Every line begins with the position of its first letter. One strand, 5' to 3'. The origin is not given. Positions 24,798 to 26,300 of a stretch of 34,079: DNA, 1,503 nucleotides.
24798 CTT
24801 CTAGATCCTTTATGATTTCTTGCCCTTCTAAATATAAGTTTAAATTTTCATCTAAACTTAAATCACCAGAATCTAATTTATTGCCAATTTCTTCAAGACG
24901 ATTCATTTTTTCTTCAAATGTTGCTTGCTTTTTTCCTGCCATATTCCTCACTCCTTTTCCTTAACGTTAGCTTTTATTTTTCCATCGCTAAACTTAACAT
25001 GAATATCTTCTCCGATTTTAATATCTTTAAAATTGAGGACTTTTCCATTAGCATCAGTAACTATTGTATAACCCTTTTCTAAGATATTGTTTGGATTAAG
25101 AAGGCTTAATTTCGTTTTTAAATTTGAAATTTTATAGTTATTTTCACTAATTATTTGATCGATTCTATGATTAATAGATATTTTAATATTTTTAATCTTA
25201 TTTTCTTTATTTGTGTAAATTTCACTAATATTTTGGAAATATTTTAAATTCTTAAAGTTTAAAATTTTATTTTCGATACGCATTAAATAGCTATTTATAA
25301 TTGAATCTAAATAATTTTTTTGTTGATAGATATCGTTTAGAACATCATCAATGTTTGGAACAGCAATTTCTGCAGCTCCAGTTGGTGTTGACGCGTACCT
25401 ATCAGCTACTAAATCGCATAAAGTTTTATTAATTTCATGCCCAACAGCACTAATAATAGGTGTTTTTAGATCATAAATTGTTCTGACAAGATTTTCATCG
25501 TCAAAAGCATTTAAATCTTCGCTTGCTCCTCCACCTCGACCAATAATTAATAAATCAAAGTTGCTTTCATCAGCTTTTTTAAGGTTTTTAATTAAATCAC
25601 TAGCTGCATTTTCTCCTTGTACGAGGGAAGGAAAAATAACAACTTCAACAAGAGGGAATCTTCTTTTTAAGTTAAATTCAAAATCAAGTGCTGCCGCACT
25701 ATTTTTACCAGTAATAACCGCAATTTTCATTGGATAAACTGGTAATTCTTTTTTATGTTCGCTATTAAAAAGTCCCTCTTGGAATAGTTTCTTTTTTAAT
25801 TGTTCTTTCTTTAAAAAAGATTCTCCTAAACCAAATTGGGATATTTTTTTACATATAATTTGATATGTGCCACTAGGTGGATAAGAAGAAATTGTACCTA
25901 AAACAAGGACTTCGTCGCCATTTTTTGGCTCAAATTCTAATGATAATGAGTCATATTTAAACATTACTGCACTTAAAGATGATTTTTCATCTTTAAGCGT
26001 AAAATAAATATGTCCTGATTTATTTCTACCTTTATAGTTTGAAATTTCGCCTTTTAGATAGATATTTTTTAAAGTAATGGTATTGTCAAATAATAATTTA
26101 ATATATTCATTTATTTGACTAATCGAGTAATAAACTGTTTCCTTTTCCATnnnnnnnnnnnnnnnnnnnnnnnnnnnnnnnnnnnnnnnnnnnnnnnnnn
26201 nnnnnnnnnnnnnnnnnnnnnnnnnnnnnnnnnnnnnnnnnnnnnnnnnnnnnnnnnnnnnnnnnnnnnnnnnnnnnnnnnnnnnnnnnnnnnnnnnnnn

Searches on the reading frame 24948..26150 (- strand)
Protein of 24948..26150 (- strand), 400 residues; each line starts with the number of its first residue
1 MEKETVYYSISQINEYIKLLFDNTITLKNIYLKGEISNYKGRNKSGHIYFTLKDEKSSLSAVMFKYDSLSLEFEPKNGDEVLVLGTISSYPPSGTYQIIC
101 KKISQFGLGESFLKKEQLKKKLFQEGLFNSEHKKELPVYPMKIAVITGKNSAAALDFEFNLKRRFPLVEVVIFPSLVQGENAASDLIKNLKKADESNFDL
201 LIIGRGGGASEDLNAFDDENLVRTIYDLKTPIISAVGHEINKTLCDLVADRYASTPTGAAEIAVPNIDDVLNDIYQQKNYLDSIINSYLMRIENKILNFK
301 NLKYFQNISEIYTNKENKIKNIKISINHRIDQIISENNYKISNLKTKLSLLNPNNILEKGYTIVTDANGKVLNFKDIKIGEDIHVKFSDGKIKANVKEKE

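Call 14: search_protein_families(library=ncbifam, proteins=[window:24948-26150:-], max_evalue=0.00001)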
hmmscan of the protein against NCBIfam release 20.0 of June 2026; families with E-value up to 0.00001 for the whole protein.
window:24948-26150:- (400 aa): 1 family
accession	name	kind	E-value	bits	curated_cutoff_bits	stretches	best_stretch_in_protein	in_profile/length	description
TIGR00237.1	xseA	equivalog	5.6e-129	430.7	180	1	9-397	1-389/389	exodeoxyribonuclease VII large subunit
